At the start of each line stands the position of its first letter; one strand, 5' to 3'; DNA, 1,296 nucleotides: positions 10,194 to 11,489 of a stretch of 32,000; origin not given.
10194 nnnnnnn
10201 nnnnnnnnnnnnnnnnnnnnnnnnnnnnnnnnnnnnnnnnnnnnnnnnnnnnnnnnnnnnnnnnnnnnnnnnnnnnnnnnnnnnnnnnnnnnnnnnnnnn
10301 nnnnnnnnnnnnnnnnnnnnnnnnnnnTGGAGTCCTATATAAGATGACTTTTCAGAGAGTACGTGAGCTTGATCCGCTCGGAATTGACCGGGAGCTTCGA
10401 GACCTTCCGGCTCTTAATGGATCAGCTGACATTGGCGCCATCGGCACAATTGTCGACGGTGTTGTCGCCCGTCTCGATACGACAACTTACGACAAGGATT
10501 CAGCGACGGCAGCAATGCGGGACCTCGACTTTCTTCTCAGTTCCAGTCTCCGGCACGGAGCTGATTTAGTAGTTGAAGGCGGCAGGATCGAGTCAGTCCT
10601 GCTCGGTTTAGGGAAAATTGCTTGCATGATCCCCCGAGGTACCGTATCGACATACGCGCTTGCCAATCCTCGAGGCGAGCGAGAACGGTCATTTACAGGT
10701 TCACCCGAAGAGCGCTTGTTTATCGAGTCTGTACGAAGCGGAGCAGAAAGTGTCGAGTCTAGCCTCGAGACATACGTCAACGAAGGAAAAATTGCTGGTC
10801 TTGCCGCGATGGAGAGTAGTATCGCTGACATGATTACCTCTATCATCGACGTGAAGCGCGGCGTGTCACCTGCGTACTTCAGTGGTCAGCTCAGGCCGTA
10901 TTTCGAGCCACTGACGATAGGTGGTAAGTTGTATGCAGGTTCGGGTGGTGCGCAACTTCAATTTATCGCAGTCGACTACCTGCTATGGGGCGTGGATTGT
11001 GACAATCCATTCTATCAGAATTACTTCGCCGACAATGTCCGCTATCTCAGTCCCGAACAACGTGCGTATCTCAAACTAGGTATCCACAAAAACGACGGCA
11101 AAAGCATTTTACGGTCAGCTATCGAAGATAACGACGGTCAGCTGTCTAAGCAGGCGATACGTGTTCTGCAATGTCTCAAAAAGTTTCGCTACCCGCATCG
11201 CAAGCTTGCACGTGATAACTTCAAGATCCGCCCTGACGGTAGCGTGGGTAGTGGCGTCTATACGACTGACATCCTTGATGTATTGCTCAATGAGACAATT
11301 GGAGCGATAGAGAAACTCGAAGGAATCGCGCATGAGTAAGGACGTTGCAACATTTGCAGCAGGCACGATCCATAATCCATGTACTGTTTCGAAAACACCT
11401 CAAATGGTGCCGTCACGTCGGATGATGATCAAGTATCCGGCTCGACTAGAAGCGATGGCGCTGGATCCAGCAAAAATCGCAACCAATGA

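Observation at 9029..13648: Compact divergent cluster combining PrnB-like, beta-RFAP-synthase-like GHMP, methyltransferase, GrpB, P-loop kinase and Ham1: unassigned nucleoside/C-glycoside-type pathway?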

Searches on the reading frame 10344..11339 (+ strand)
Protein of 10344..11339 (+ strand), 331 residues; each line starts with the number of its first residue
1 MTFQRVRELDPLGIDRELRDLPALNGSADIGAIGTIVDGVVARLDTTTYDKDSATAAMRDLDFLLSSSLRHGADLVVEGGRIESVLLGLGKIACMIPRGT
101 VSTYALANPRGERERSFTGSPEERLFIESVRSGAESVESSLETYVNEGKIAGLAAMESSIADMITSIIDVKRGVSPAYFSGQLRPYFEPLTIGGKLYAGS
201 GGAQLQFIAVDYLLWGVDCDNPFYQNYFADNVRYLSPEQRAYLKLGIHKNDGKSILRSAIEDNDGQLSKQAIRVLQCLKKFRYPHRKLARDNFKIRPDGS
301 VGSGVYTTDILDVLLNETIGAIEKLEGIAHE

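Call 3: search_protein_families(library=pfam, proteins=[window:10344-11339:+], max_evalue=0.1)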
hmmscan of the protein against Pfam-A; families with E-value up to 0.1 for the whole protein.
window:10344-11339:+ (331 aa): 2 families
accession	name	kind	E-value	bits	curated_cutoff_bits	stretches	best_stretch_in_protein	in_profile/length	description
PF08933.16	PrnB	-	3.1e-23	82.6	27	1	48-263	64-291/387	Monodechloroaminopyrrolnitrin synthase PrnB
PF01231.23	IDO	-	0.026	13.8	26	0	150-189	190-229/412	Indoleamine 2,3-dioxygenase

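Call 4: search_protein_families(library=ncbifam, proteins=[window:10344-11339:+], max_evalue=0.1)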
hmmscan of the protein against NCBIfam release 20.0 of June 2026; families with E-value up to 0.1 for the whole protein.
window:10344-11339:+ (331 aa): 1 family
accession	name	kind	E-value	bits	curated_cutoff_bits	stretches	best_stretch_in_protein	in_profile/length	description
NF003030.0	PRK03910.1-3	equivalog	0.064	12.4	429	0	41-139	41-135/338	D-cysteine desulfhydrase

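Call 8: find_homologous_proteins(query=window:10344-11339:+)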
Query window:10344-11339:+ (331 aa): 62 proteins with E <= 0.001 among 8000 candidates.
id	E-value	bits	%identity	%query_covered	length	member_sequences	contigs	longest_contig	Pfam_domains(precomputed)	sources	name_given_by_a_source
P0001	2.3e-214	728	100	100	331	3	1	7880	PF08933.17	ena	-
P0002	3.8e-191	652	89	100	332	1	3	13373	PF08933.17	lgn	-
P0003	1.2e-136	473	66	100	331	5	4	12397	PF08933.17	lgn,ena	-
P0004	1.3e-135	470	64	98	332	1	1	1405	PF08933.17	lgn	-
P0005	1.4e-123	430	88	68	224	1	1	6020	PF08933.17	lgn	-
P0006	5.4e-95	336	48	98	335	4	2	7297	PF08933.17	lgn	-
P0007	5.5e-93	330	48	98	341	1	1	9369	PF08933.17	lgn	-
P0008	1.4e-90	322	48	98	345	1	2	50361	PF08933.17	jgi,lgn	jgi:hypothetical protein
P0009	2.7e-89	317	47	98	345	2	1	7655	PF08933.17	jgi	jgi:hypothetical protein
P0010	8.9e-88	312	46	98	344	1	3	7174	PF08933.17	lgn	-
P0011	6.0e-87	310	47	97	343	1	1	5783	PF08933.17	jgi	jgi:hypothetical protein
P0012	1.7e-86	308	46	100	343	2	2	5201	PF08933.17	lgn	-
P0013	2.1e-85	305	47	96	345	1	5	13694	PF08933.17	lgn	-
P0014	1.5e-84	302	46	98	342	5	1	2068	PF08933.17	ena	-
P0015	5.4e-84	300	46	98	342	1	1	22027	PF08933.17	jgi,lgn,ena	-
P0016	6.1e-84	300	45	98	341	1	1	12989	PF08933.17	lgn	-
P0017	2.1e-83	298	47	97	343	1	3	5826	PF08933.17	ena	-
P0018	2.0e-82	295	45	98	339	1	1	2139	PF08933.17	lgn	-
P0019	3.0e-82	294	44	99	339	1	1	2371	PF08933.17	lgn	-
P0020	3.5e-81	291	46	98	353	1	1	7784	PF08933.17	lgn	-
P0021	5.4e-80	287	42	99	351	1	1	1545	PF08933.17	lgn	-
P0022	1.9e-79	285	44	99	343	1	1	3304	PF08933.17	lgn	-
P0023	2.9e-78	281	42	99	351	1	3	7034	PF08933.17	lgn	-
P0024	1.5e-77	279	43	99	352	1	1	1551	PF08933.17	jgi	jgi:monodechloroaminopyrrolnitrin synthase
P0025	3.5e-77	278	44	98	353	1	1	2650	PF08933.17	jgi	jgi:hypothetical protein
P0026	1.3e-76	276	44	98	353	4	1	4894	PF08933.17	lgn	-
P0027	4.8e-76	274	42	98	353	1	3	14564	PF08933.17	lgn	-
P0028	1.5e-75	272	43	98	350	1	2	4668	PF08933.17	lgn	-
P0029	6.4e-75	270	43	99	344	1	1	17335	PF08933.17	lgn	-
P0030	1.2e-74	269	42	97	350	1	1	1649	PF08933.17,PF01231.24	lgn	-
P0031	2.1e-74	268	47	93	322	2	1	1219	PF08933.17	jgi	jgi:hypothetical protein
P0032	3.0e-74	268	41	98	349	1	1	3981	PF08933.17,PF01231.24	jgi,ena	-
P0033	6.6e-73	264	42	100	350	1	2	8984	PF08933.17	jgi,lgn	-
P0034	1.5e-71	259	44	98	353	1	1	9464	PF08933.17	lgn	-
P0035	1.6e-70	256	41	96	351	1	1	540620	PF08933.17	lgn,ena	-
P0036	1.7e-69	252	40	98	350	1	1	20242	PF08933.17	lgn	-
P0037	1.0e-67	247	39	98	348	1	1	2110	PF08933.17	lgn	-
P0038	1.9e-64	236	39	99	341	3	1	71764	PF08933.17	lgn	-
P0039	2.3e-64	236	38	98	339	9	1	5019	PF08933.17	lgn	-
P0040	3.4e-62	228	37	99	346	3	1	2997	PF08933.17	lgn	-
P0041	4.1e-61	225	39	95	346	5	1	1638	PF08933.17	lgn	-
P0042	1.8e-60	223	37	98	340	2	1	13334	PF08933.17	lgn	-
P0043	2.3e-60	222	36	95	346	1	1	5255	PF08933.17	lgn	-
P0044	2.4e-60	222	36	98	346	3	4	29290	PF08933.17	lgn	-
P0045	4.1e-60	222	37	99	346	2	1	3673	PF08933.17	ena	-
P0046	6.1e-60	221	37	99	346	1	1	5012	PF08933.17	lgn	-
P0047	8.7e-60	220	37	99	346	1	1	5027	PF08933.17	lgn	-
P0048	2.5e-59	219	37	99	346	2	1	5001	PF08933.17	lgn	-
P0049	3.0e-59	219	36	99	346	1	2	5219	PF08933.17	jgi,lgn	-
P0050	5.2e-59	218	37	99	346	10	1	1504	PF08933.17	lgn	-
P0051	9.2e-59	217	38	90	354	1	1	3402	PF08933.17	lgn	-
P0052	2.8e-57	212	36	98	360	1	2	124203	PF08933.17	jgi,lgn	jgi:hypothetical protein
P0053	1.3e-49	187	39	97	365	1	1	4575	PF08933.17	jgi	jgi:hypothetical protein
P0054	2.6e-45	173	34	97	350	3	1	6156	PF08933.17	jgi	jgi:Domain of unknown function (DUF1864)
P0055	1.1e-40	158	43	58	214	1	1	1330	PF08933.17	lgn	-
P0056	7.8e-31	125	34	87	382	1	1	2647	PF08933.17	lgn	-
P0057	1.2e-30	125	31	94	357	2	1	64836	PF08933.17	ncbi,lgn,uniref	ncbi:monodechloroaminopyrrolnitrin synthase PrnB family protein [Kitasatospora sp. NPDC048239]|unire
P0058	1.9e-30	124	30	94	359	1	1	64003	PF08933.17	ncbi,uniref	ncbi:monodechloroaminopyrrolnitrin synthase PrnB family protein [Kitasatospora sp. NPDC058170]|unire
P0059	2.7e-29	120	31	95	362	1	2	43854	PF08933.17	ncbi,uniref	ncbi:monodechloroaminopyrrolnitrin synthase PrnB family protein [Streptomyces sp. NPDC058955]|uniref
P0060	4.9e-29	119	31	93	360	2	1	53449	PF08933.17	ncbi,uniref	ncbi:monodechloroaminopyrrolnitrin synthase PrnB family protein [Kitasatospora sp. NPDC058162]|unire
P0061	1.9e-28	118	33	95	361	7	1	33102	PF08933.17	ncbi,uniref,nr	ncbi:monodechloroaminopyrrolnitrin synthase PrnB family protein [Streptomyces sp. NRRL F-5727]|unire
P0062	2.2e-25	107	28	93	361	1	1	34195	PF08933.17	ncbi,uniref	ncbi:monodechloroaminopyrrolnitrin synthase PrnB family protein [Kitasatospora sp. NPDC097691]|unire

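Call 9: search_solved_structures(query=window:10344-11339:+, max_evalue=1, show_alignments=2)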
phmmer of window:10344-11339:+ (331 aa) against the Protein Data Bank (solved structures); distinct sequences matched with E-value up to 1: 7.
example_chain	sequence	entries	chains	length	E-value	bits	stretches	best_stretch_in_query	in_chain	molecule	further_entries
9dfg_A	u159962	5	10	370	4.7e-37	130.9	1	4-322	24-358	PrnB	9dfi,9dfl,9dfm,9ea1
2v7i_A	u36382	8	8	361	2.2e-34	122.1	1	5-324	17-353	PRNB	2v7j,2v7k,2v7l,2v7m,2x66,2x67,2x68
2nwb_A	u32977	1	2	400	0.015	17.6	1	116-244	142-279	Conserved domain protein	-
1zee_A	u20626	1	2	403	0.015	17.5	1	116-244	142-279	hypothetical protein SO4414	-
2vyo_A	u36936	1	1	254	0.82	11.9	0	60-153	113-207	POLYSACCHARIDE DEACETYLASE DOMAIN-CONTAINING PROTEIN ECU11_0510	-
4d8t_A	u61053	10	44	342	0.89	11.7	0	57-117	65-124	D-cysteine desulfhydrase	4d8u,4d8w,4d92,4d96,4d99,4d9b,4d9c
4d97_A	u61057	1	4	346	0.91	11.7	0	57-117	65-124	D-cysteine desulfhydrase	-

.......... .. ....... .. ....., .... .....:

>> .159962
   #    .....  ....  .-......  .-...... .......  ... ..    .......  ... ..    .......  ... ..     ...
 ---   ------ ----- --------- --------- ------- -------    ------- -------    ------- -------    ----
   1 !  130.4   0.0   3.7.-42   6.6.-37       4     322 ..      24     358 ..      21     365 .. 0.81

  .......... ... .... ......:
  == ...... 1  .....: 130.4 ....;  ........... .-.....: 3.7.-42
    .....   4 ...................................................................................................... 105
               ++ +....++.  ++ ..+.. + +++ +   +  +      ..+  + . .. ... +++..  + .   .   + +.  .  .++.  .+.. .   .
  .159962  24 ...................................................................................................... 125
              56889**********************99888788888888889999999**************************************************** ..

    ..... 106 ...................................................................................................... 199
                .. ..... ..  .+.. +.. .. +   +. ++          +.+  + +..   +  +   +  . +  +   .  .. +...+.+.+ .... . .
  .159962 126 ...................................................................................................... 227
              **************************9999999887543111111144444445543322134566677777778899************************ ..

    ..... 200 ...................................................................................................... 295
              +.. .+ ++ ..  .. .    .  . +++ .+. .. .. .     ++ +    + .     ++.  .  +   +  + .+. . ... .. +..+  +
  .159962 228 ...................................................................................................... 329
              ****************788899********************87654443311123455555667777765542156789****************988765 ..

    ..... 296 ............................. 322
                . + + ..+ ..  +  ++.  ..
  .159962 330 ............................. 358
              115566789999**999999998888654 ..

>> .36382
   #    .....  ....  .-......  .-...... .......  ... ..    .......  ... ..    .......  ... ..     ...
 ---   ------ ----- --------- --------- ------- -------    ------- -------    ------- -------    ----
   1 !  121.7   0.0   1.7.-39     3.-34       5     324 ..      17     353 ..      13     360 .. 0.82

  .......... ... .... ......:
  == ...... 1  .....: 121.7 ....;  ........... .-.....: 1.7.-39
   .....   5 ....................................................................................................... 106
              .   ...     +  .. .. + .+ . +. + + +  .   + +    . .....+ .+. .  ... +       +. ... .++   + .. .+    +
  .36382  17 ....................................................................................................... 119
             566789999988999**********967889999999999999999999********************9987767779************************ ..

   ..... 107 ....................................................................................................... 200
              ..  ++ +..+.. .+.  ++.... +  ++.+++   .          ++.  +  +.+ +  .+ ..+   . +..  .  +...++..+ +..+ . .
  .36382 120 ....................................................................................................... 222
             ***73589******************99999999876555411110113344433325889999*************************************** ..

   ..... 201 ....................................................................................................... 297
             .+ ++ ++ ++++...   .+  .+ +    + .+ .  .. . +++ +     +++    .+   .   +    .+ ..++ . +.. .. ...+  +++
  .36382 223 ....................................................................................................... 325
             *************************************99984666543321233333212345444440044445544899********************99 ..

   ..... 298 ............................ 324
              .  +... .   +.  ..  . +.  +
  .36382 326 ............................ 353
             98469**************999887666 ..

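Call 11: find_encoding_contigs(protein=P0001, flank=6000, max_places=3)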
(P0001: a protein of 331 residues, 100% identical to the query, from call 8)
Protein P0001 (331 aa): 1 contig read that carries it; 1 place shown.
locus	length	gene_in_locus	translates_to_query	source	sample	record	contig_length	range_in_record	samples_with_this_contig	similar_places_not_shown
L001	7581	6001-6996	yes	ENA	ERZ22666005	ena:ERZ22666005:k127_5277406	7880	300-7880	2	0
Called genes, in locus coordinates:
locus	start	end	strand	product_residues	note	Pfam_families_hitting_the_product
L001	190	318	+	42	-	PF00679:EFG_C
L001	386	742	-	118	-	-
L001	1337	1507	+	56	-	-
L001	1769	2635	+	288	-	PF12762:DDE_Tnp_IS1595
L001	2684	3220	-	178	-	-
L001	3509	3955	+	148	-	PF13274:SocA_Panacea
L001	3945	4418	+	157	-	-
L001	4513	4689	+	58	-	-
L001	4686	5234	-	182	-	PF01725:Ham1p_like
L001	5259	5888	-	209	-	PF13238:AAA_18 (faint)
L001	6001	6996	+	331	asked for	PF08933:PrnB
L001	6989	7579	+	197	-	?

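Call 12: find_encoding_contigs(protein=P0008, flank=6000, max_places=2)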
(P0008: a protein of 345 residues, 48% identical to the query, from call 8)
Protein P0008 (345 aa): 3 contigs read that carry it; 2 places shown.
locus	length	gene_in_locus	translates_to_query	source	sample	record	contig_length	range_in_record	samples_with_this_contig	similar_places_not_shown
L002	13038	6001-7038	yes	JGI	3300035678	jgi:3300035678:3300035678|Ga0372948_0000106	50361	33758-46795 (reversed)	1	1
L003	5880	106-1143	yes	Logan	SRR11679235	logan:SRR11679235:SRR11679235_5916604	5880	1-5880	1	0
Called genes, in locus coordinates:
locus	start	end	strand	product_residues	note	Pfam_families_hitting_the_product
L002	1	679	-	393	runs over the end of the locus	PF14175:YaaC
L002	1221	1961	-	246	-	-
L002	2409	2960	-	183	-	PF01725:Ham1p_like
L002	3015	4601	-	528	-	PF08241:Methyltransf_11, PF08242:Methyltransf_12 (weak), PF13649:Methyltransf_25 (weak), PF13847:Methyltransf_31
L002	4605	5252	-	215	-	-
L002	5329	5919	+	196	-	-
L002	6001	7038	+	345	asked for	PF08933:PrnB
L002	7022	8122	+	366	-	PF00288:GHMP_kinases_N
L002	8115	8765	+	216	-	PF03848:TehB, PF13489:Methyltransf_23, PF01209:Ubie_methyltran, PF05401:NodS (weak), PF13649:Methyltransf_25, PF13847:Methyltransf_31, PF08241:Methyltransf_11, PF08242:Methyltransf_12, +1 more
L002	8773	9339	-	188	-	PF01272:GreA_GreB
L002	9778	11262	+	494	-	PF13604:AAA_30, PF13245:AAA_19 (weak), PF13401:AAA_22 (weak), PF00004:AAA (weak), PF01443:Viral_helicase1, PF09848:SLFN-g3_helicase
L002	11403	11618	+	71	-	-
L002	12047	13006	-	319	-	PF00924:MS_channel_2nd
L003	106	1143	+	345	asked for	PF08933:PrnB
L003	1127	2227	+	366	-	PF00288:GHMP_kinases_N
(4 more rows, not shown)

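Call 13: find_encoding_contigs(protein=P0035, flank=6000, max_places=2)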
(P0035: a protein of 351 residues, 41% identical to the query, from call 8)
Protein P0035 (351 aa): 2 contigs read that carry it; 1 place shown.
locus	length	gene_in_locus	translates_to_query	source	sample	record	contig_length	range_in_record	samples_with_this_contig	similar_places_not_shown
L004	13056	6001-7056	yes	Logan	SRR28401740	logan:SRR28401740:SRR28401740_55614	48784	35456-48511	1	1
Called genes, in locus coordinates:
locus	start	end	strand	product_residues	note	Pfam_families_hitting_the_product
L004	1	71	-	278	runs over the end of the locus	PF14067:LssY_C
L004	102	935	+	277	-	PF00730:HhH-GPD, PF00633:HHH (weak)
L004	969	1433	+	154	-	-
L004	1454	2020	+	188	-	PF01300:Sua5_yciO_yrdC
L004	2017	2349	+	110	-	PF03819:MazG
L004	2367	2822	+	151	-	PF01243:PNPOx_N, PF12900:Pyridox_ox_2 (weak)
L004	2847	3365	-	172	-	PF00406:ADK (weak), PF13207:AAA_17 (weak), PF13238:AAA_18, PF13671:AAA_33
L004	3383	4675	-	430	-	PF01225:Mur_ligase, PF08245:Mur_ligase_M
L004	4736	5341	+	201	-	-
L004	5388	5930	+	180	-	-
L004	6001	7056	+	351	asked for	PF08933:PrnB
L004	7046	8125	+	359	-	PF00288:GHMP_kinases_N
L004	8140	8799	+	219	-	-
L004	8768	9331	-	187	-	PF01725:Ham1p_like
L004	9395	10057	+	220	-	PF05175:MTS (weak), PF02353:CMAS (weak), PF03848:TehB, PF13489:Methyltransf_23, PF13847:Methyltransf_31, PF08241:Methyltransf_11, PF08242:Methyltransf_12, PF13649:Methyltransf_25, +1 more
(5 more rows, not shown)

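Call 14: find_encoding_contigs(protein=P0052, flank=7000, max_places=2)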
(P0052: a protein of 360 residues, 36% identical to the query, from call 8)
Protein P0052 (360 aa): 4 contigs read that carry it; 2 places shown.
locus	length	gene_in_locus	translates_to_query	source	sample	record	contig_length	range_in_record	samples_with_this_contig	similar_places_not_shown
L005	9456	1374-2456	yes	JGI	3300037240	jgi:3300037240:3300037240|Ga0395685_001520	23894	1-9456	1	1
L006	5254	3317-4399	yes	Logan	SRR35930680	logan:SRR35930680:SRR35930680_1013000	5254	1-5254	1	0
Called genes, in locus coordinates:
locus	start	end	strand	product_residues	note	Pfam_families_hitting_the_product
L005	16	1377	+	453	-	PF00391:PEP-utilizers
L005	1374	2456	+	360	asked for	PF08933:PrnB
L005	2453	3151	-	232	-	PF01177:Asp_Glu_race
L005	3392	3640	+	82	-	PF02604:PhdYeFM_antitox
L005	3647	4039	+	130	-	PF01850:PIN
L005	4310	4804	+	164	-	PF00710:Asparaginase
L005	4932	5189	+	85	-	-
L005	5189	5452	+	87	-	PF05016:ParE_toxin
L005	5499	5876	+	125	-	-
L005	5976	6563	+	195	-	-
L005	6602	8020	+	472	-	PF00079:Serpin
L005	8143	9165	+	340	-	-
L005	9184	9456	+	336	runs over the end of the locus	PF17863:AAA_lid_2 (faint), PF07726:AAA_3, PF07728:AAA_5 (weak)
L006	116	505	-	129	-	-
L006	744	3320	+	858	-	PF01326:PPDK_N, PF00391:PEP-utilizers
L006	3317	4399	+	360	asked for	PF08933:PrnB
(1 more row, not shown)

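Call 15: find_encoding_contigs(protein=P0038, flank=7000, max_places=2)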
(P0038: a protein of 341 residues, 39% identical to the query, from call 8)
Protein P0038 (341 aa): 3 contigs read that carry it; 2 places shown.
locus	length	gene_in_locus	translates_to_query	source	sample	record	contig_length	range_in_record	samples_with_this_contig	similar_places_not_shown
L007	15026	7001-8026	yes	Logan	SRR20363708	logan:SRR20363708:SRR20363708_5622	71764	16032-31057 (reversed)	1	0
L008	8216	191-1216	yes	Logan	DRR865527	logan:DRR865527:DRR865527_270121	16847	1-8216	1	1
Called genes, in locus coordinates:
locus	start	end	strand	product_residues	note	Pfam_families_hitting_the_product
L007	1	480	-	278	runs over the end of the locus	PF00181:Ribosomal_L2_N, PF03947:Ribosomal_L2_C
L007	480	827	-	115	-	PF00276:Ribosomal_L23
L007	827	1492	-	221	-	PF00573:Ribosomal_L4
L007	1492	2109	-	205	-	PF00297:Ribosomal_L3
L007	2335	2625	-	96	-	-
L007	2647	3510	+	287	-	PF00561:Abhydrolase_1, PF00975:Thioesterase (weak), PF12146:Hydrolase_4, PF12697:Abhydrolase_6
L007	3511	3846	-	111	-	-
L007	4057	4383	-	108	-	PF00338:Ribosomal_S10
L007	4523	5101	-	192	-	PF28474:DUF8412, PF13376:OmdA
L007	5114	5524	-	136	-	PF00903:Glyoxalase, PF18029:Glyoxalase_6 (weak), PF22677:Ble-like_N (weak)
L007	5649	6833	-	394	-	PF00009:GTP_EFTU, PF03144:GTP_EFTU_D2, PF03143:GTP_EFTU_D3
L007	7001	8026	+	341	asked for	PF08933:PrnB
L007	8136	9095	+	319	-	PF00291:PALP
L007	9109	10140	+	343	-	PF02423:OCD_Mu_crystall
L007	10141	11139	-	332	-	PF00850:Hist_deacetyl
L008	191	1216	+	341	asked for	PF08933:PrnB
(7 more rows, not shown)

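Call 16: find_encoding_contigs(protein=P0057, flank=8000, max_places=2)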
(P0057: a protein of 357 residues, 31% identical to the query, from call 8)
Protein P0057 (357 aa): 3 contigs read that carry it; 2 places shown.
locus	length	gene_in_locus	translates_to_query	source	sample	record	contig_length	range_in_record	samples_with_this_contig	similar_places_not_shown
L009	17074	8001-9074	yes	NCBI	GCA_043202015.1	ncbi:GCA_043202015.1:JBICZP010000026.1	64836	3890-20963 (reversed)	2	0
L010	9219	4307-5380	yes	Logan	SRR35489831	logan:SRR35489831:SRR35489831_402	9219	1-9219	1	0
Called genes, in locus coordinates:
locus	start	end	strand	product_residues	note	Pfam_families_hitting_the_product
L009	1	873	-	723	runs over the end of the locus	PF01315:Ald_Xan_dh_C, PF02738:MoCoBD_1, PF20256:MoCoBD_2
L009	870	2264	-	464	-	PF00941:FAD_binding_5, PF13085:Fer2_3 (weak), PF01799:Fer2_2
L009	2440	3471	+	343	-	-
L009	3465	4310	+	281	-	-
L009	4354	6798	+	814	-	PF01041:DegT_DnrJ_EryC1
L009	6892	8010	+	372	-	PF04055:Radical_SAM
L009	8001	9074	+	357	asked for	PF08933:PrnB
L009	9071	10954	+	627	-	-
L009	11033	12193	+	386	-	PF02625:XdhC_CoxI, PF13478:XdhC_C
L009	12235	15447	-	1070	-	PF26549:Tricorn_N, PF00400:WD40 (faint), PF07676:PD40 (faint), PF23381:Beta-prop_IFT122_1st (faint), PF26550:Tricorn_2nd, PF14684:Tricorn_C1, PF14685:PDZ_Tricorn, PF03572:Peptidase_S41, +1 more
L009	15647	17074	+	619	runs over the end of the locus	PF13522:GATase_6, PF13537:GATase_7, PF00733:Asn_synthase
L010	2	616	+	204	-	?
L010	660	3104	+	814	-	PF01041:DegT_DnrJ_EryC1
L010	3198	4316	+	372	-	PF04055:Radical_SAM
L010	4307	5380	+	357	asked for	PF08933:PrnB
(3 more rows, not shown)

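Call 53: search_protein_families(library=padloc, max_evalue=0.01, proteins=[window:10344-11339:+])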
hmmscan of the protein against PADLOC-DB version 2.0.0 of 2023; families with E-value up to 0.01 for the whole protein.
window:10344-11339:+ (331 aa): 0 families
